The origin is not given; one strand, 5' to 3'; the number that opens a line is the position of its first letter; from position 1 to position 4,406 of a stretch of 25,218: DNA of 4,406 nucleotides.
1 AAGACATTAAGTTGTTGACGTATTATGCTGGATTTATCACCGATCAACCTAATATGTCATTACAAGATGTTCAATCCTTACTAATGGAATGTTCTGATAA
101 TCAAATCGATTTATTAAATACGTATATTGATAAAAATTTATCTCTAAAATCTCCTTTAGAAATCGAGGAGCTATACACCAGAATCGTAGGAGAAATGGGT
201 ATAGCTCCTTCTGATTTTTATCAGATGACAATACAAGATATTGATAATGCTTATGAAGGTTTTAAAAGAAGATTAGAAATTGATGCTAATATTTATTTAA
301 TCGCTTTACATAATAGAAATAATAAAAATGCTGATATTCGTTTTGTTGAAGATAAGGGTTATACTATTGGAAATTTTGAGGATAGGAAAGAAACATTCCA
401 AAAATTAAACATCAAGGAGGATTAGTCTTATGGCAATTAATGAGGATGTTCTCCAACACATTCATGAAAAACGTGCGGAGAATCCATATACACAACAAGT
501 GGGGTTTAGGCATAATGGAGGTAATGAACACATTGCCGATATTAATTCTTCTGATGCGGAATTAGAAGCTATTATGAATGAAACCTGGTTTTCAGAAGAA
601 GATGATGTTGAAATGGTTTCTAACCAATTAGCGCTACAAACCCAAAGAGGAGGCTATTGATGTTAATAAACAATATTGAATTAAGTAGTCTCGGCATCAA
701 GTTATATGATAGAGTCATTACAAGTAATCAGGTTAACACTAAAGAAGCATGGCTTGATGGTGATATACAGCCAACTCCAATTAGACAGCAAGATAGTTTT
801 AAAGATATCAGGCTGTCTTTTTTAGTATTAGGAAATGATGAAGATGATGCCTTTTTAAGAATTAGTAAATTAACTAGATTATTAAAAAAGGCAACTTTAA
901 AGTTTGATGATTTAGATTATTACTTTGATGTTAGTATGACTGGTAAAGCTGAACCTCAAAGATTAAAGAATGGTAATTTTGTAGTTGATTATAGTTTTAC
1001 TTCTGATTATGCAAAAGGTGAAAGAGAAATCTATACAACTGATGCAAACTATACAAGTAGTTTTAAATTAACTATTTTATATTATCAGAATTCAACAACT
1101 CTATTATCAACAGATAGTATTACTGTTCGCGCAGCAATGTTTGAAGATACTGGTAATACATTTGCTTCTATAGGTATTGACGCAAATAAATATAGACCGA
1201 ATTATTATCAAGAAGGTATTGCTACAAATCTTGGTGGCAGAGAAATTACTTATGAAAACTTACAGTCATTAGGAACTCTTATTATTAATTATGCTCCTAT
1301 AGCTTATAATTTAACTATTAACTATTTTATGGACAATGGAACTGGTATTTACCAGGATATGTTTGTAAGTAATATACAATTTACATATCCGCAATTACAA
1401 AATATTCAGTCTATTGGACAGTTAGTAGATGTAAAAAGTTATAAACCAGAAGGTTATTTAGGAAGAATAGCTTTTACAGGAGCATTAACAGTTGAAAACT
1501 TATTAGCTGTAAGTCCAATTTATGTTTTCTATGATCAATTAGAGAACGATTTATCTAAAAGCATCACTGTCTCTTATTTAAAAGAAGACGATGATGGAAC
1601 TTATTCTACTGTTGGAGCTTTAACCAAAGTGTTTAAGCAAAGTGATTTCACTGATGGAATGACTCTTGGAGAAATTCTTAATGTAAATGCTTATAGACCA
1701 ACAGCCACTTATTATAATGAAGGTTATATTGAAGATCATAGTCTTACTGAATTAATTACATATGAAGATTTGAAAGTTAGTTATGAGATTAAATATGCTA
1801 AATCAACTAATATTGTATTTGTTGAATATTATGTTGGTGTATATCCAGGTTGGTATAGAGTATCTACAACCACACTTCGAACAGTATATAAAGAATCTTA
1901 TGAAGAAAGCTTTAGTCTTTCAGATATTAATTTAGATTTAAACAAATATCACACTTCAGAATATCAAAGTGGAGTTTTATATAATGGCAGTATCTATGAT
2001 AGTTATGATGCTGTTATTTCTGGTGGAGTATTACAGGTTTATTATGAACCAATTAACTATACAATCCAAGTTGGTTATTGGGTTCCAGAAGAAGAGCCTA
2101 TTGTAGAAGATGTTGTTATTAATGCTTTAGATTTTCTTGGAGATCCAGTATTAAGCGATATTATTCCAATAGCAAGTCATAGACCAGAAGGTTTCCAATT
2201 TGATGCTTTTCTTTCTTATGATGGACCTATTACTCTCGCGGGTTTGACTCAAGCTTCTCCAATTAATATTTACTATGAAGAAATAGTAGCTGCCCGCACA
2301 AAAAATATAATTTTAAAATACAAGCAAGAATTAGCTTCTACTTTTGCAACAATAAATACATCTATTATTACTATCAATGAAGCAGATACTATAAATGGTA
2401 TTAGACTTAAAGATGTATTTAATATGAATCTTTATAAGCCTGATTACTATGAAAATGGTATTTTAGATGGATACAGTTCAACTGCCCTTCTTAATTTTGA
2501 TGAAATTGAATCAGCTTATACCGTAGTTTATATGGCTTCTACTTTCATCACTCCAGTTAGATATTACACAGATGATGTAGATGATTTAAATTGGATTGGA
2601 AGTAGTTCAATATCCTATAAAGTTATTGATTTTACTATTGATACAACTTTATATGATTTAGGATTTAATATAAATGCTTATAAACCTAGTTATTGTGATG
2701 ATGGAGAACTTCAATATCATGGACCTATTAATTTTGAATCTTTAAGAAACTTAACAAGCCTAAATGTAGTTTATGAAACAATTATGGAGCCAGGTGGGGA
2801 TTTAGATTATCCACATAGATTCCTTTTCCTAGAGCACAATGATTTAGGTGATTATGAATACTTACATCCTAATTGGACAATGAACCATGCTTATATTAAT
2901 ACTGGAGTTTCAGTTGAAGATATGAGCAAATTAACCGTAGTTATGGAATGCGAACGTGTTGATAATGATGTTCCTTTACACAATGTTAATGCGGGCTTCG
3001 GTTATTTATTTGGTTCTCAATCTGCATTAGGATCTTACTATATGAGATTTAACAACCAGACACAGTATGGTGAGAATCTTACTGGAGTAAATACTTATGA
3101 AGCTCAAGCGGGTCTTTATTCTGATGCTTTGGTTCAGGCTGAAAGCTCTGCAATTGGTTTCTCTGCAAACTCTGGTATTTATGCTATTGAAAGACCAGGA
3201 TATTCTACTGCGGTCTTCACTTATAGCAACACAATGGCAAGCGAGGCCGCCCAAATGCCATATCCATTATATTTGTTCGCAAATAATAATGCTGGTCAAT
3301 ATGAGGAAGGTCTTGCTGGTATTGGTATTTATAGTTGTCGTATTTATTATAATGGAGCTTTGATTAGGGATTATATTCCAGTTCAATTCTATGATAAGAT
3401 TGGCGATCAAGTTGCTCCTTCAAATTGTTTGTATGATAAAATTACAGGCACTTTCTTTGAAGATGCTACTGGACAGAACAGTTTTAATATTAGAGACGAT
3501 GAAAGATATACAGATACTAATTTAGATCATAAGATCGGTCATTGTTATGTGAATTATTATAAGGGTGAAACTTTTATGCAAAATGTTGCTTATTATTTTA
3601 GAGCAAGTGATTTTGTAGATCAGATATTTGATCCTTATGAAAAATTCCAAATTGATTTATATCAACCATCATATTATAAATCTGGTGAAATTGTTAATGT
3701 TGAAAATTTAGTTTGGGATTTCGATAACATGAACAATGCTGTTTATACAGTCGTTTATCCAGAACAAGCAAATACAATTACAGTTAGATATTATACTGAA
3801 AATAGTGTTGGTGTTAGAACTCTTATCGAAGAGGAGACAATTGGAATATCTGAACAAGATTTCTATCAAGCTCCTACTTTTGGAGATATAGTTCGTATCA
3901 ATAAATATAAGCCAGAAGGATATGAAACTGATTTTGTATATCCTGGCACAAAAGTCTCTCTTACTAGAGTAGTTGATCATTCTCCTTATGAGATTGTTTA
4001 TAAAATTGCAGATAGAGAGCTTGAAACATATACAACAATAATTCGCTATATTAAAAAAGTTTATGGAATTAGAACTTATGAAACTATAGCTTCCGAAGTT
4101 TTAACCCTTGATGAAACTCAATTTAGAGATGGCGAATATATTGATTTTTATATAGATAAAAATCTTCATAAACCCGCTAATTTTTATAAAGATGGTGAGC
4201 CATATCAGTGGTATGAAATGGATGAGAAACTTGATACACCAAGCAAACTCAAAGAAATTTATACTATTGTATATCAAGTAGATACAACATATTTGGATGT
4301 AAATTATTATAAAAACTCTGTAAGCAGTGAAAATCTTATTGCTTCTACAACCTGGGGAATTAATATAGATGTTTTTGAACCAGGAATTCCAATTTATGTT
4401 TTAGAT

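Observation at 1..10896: Siphovirus-type tail module without a recognisable tape measure protein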

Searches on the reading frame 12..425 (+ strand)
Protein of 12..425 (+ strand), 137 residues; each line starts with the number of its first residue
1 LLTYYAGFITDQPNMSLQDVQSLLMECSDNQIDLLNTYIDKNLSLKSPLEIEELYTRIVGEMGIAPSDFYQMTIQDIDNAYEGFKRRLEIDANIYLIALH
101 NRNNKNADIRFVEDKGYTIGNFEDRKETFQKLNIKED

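Call 7: search_protein_families(library=pfam, max_evalue=0.1, proteins=[window:12-425:+])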
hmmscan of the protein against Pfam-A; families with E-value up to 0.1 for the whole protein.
window:12-425:+ (137 aa): 3 families
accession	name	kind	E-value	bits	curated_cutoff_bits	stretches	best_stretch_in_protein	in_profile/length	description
PF20289.3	MComp1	-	0.031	14.5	27.3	0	73-111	16-58/99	ABC-three component (ABC-3C) system Middle Component 1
PF25605.1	Phage_80a_gp11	-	0.039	14.7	27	0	53-113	8-67/76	Phage 80a gp11 protein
PF13159.12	DUF3994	-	0.074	13.4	25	1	57-135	35-114/123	Domain of unknown function (DUF3994)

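Call 8: search_protein_families(library=phrogs, max_evalue=0.01, proteins=[window:12-425:+])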
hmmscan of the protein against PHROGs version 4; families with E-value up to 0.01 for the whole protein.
window:12-425:+ (137 aa): 1 family
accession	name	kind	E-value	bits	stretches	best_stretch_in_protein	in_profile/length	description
phrog_2066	-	unknown function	0.0046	18.2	1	61-107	4-50/112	-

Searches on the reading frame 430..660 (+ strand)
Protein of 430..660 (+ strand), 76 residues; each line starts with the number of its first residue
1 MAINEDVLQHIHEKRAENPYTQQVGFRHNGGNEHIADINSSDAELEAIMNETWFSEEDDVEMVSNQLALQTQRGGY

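Call 7: search_protein_families(library=pfam, max_evalue=0.1, proteins=[window:430-660:+])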
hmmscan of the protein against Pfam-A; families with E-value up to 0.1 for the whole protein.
window:430-660:+ (76 aa): 0 families

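Call 8: search_protein_families(library=phrogs, max_evalue=0.01, proteins=[window:430-660:+])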
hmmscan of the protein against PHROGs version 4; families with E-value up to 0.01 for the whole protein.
window:430-660:+ (76 aa): 1 family
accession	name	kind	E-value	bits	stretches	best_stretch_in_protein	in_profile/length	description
phrog_4442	-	unknown function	0.005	17.8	0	31-67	7-43/76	-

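Call 55: search_protein_families(library=ncbifam, max_evalue=1, proteins=[window:430-660:+])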
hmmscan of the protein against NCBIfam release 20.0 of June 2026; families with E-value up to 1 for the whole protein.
window:430-660:+ (76 aa): 0 families

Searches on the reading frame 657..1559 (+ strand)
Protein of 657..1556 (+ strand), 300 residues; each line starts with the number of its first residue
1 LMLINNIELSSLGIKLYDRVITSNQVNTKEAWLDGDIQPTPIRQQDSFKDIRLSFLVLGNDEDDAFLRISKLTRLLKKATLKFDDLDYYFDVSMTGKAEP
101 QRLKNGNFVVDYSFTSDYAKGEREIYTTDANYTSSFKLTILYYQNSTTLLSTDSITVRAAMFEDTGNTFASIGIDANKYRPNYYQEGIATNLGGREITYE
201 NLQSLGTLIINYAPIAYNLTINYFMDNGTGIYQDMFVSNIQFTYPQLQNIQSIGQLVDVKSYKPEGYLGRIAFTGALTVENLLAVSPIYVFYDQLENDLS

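Call 11: search_protein_families(library=pfam, max_evalue=1, proteins=[window:657-1556:+])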
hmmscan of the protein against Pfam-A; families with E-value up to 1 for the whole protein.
window:657-1556:+ (300 aa): 0 families

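Call 12: search_protein_families(library=phrogs, max_evalue=1, proteins=[window:657-1556:+])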
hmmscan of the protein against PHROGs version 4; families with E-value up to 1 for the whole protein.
window:657-1556:+ (300 aa): 2 families
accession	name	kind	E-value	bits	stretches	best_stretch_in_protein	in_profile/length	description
phrog_18736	-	unknown function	0.018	16.2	1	92-141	22-71/118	-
phrog_21534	-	unknown function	0.071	14.3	1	147-253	26-127/149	-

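Call 82: predict_structure(alignment_id=A4)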
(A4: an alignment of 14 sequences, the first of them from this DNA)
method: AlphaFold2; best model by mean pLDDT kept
length: 300 residues; sequences in the alignment: 14
mean_pLDDT: 79.2   pTM: 0.49
mean pLDDT of the five models: 79.2, 78.9, 77.9, 77.5, 75.8
residues with pLDDT >= 90: 80; 70-90: 165; 50-70: 20; < 50: 35
segments of 3 or more residues with pLDDT < 50: 24-45, 122-132
pLDDT, mean of each block of 10 residues (from residue 1): 81 78 42 35 54 84 88 87 78 85 83 74 38 78 92 83 79 91 93 85 92 94 86 90 92 85 83 90 91 67
secondary structure, 60 per line:
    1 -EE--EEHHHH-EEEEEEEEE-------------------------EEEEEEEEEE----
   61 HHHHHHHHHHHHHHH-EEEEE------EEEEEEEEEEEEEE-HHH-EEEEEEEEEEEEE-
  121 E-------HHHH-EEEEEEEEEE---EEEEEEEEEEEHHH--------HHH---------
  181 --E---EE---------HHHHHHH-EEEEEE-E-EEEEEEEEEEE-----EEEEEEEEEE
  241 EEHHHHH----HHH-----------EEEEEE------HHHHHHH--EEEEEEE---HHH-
elements in order: H8-11 E13-21 E47-56 H61-75 E77-81 E88-101 E107-119 H129-132 E134-143 E147-157 H198-204 E206-211 E215-225 E231-242 H243-247 E266-271 H278-284 E287-293

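Call 85: fold_search(model_id=the predicted structure, library=pdb)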
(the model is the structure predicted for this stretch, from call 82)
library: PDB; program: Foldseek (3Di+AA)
matches with E <= 10: 1093; with E <= 0.001: 3
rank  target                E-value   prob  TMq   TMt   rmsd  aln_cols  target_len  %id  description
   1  9j1k_K                2.5e-04  1.00  0.26  0.28   5.9       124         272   15  Tip region of monocin (released 2025-01-08)
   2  4v96_AV               8.4e-04  1.00  0.26  0.32  10.8       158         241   11  The structure of a 1.8 MDa viral genome injection device suggests alternative infection mechanisms (released 2014-07-09)
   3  4v96_AS               8.9e-04  1.00  0.26  0.32  10.8       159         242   11  The structure of a 1.8 MDa viral genome injection device suggests alternative infection mechanisms (released 2014-07-09)
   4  6v8i_AC               2.1e-03  1.00  0.27  0.26   8.2       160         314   16  Composite atomic model of the Staphylococcus aureus phage 80alpha baseplate (released 2020-03-04)
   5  7kpj_E                3.0e-03  0.97  0.16  0.21  14.3       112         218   11  Crystal structure of Ruminococcus gnavus immunoglobulin binding protein in complex with 338E6 Fab (released 2022-01-19)
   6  6tba_4A               9.6e-03  1.00  0.21  0.42   4.9       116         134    9  Virion of native gene transfer agent (GTA) particle (released 2020-07-22)
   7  2gjv_A                9.6e-03  0.99  0.21  0.39   5.0       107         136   13  Crystal Structure of a Protein of Unknown Function from Salmonella typhimurium (released 2006-04-11)
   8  8zdo_m                1.1e-02  1.00  0.23  0.24   8.4       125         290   12  Cryo-EM structure of Mycobacteriophage Douge baseplate (gp13, gp17, gp23, gp16, gp18 and gp20) (released 2025-06-25)
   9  8zdj_m                1.1e-02  0.97  0.19  0.30   4.5        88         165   15  Cryo-EM structure of Mycobacteriophage Douge genome-packed connector (gp5, gp9, gp10, gp12 and gp13) (released 2025-06-25)
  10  7kpj_F                1.4e-02  0.87  0.15  0.20  14.1       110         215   10  Crystal structure of Ruminococcus gnavus immunoglobulin binding protein in complex with 338E6 Fab (released 2022-01-19)
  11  7s6p_D                1.4e-02  0.25  0.12  0.19  13.9       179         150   10  The crystal structure of human ISG15 (released 2021-09-22)
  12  3rt3_B                1.8e-02  0.33  0.14  0.22  14.3       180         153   12  Complex of influenza virus protein with host anti-viral factor (released 2011-07-13)
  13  7s6p_A                2.1e-02  0.23  0.12  0.20  13.9       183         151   11  The crystal structure of human ISG15 (released 2021-09-22)
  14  7ttz_C                2.2e-02  0.30  0.16  0.24  33.9       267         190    8  Heterodimeric IgA Fc in complex with Staphylococcus aureus protein SSL7 (released 2023-02-01)
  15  8bcp_B                3.5e-02  0.69  0.18  0.30   8.0       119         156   12  Cryo-EM structure of the proximal end of bacteriophage T5 tail : p142 tail terminator protein hexamer and pb6 tail tub (released 2023-11-01)
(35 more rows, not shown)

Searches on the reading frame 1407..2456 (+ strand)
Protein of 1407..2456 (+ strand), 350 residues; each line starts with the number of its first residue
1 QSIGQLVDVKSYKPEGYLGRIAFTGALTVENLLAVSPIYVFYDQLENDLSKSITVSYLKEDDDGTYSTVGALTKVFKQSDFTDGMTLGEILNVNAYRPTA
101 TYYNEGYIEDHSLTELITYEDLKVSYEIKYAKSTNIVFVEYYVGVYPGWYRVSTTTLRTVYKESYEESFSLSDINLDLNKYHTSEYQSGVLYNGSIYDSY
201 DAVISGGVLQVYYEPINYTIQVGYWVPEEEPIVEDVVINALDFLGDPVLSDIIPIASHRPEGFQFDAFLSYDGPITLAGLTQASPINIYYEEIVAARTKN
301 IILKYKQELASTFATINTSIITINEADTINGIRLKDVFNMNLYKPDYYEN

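Call 11: search_protein_families(library=pfam, max_evalue=1, proteins=[window:1407-2456:+])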
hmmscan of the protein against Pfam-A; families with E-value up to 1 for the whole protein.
window:1407-2456:+ (350 aa): 0 families

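Call 12: search_protein_families(library=phrogs, max_evalue=1, proteins=[window:1407-2456:+])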
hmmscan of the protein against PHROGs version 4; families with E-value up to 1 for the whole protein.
window:1407-2456:+ (350 aa): 3 families
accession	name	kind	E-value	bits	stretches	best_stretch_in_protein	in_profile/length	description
phrog_34219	-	unknown function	0.016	16.1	1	62-130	47-115/165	-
phrog_7457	-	unknown function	0.057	14.3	1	93-136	53-96/115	-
phrog_38141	-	unknown function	0.53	11.6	1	184-240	66-123/136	-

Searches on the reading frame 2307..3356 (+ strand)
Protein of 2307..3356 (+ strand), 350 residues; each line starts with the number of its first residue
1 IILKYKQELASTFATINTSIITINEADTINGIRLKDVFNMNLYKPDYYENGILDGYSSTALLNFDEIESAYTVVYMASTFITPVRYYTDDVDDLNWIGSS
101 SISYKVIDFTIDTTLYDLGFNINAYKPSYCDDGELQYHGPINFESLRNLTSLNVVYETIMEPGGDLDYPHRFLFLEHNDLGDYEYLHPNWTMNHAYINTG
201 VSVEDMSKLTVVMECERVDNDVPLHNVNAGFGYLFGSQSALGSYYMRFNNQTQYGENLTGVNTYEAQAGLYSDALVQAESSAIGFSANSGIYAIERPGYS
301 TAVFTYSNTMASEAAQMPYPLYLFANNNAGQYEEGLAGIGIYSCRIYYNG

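Call 11: search_protein_families(library=pfam, max_evalue=1, proteins=[window:2307-3356:+])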
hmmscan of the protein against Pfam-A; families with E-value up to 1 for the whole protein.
window:2307-3356:+ (350 aa): 0 families

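Call 12: search_protein_families(library=phrogs, max_evalue=1, proteins=[window:2307-3356:+])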
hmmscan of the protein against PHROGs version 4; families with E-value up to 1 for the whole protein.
window:2307-3356:+ (350 aa): 1 family
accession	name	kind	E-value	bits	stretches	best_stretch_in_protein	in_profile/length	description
phrog_4236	-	unknown function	0.43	11.5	0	47-98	62-113/140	-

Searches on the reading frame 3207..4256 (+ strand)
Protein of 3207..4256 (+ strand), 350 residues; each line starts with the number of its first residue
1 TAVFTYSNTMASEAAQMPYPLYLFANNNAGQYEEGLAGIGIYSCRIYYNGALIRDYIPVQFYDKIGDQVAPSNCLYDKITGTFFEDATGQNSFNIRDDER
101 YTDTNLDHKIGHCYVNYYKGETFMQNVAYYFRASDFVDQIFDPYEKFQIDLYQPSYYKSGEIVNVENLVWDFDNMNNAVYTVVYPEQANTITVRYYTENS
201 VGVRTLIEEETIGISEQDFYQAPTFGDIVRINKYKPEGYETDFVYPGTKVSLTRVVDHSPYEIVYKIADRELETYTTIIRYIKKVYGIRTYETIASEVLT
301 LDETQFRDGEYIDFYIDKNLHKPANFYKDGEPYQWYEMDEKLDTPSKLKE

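Call 11: search_protein_families(library=pfam, max_evalue=1, proteins=[window:3207-4256:+])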
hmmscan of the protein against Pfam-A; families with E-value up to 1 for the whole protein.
window:3207-4256:+ (350 aa): 1 family
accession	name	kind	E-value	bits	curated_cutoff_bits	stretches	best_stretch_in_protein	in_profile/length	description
PF22361.2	IglE_N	-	0.094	13.6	26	0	166-210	21-64/84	IglE, N-terminal domain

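Call 12: search_protein_families(library=phrogs, max_evalue=1, proteins=[window:3207-4256:+])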
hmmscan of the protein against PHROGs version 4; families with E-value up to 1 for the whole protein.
window:3207-4256:+ (350 aa): 1 family
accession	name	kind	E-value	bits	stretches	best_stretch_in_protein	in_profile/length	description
phrog_34050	-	unknown function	0.087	14.2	1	165-207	7-48/107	-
